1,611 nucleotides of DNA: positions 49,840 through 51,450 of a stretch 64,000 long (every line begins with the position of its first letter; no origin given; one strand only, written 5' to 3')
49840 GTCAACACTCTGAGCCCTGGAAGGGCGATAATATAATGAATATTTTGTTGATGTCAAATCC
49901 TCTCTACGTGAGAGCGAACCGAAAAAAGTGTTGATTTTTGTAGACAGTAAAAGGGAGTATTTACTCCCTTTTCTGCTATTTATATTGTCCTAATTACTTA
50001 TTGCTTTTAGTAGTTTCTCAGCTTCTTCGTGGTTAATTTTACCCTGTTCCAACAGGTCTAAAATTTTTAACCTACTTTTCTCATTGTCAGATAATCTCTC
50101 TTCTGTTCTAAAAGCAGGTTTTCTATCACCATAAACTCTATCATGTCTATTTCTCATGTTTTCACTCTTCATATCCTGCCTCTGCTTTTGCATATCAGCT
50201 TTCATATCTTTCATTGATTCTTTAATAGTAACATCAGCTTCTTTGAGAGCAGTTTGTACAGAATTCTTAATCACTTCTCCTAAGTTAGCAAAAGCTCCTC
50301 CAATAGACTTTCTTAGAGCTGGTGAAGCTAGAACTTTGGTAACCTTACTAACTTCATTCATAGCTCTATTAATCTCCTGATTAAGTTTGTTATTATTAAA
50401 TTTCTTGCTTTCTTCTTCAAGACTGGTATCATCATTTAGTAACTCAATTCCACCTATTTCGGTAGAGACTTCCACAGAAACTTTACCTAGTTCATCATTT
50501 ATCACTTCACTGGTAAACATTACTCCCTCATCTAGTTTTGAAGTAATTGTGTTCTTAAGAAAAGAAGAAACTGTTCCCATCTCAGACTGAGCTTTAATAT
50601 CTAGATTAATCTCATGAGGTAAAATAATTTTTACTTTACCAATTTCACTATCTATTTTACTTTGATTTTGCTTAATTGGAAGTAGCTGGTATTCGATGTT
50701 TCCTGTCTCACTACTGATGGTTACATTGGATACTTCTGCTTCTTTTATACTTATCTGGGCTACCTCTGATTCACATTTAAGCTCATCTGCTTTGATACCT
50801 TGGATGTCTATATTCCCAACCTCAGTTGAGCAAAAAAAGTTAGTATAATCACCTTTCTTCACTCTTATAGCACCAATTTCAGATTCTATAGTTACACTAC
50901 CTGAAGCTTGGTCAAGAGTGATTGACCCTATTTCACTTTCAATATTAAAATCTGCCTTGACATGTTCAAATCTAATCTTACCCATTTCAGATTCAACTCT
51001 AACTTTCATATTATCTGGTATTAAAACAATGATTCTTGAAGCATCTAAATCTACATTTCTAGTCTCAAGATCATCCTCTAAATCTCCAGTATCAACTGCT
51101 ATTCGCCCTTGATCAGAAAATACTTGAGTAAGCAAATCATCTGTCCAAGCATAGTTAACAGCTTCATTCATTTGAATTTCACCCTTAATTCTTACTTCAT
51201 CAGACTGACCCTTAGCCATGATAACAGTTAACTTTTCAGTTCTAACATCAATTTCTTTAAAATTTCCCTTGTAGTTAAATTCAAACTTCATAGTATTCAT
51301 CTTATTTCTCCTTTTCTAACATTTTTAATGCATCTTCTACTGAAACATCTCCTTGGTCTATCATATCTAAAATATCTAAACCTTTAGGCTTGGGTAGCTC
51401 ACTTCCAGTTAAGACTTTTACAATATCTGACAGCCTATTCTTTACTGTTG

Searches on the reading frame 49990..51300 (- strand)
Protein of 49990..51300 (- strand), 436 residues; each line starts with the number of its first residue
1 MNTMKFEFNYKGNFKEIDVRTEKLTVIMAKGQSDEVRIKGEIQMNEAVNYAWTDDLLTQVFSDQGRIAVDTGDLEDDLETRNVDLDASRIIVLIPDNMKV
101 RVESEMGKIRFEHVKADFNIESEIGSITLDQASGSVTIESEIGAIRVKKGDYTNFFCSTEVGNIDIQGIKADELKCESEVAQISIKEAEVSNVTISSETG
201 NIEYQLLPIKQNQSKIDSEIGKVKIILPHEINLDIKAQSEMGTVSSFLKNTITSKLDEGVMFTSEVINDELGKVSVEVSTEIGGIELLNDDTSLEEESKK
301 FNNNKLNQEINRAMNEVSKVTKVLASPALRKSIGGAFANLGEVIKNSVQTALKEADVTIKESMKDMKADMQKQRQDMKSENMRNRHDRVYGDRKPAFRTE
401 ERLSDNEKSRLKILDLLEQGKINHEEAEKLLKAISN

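Call 10: search_protein_families(library=pfam, proteins=[window:49990-51300:-], max_evalue=0.01)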
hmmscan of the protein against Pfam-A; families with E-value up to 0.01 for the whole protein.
window:49990-51300:- (436 aa): 3 families
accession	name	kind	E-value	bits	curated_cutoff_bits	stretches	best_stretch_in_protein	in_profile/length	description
PF13349.12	DUF4097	-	1.1e-12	48.3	22.9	1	32-253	9-217/247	Toastrack DUF4097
PF09922.15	LiaF-like_C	-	6.8e-07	29.6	29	1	199-286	27-113/114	Cell wall-active antibiotics response LiaF, C-terminal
PF22746.1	SHOCT-like_DUF2089-C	-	2.2e-06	27.5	27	1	410-434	3-27/32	SHOCT-like domain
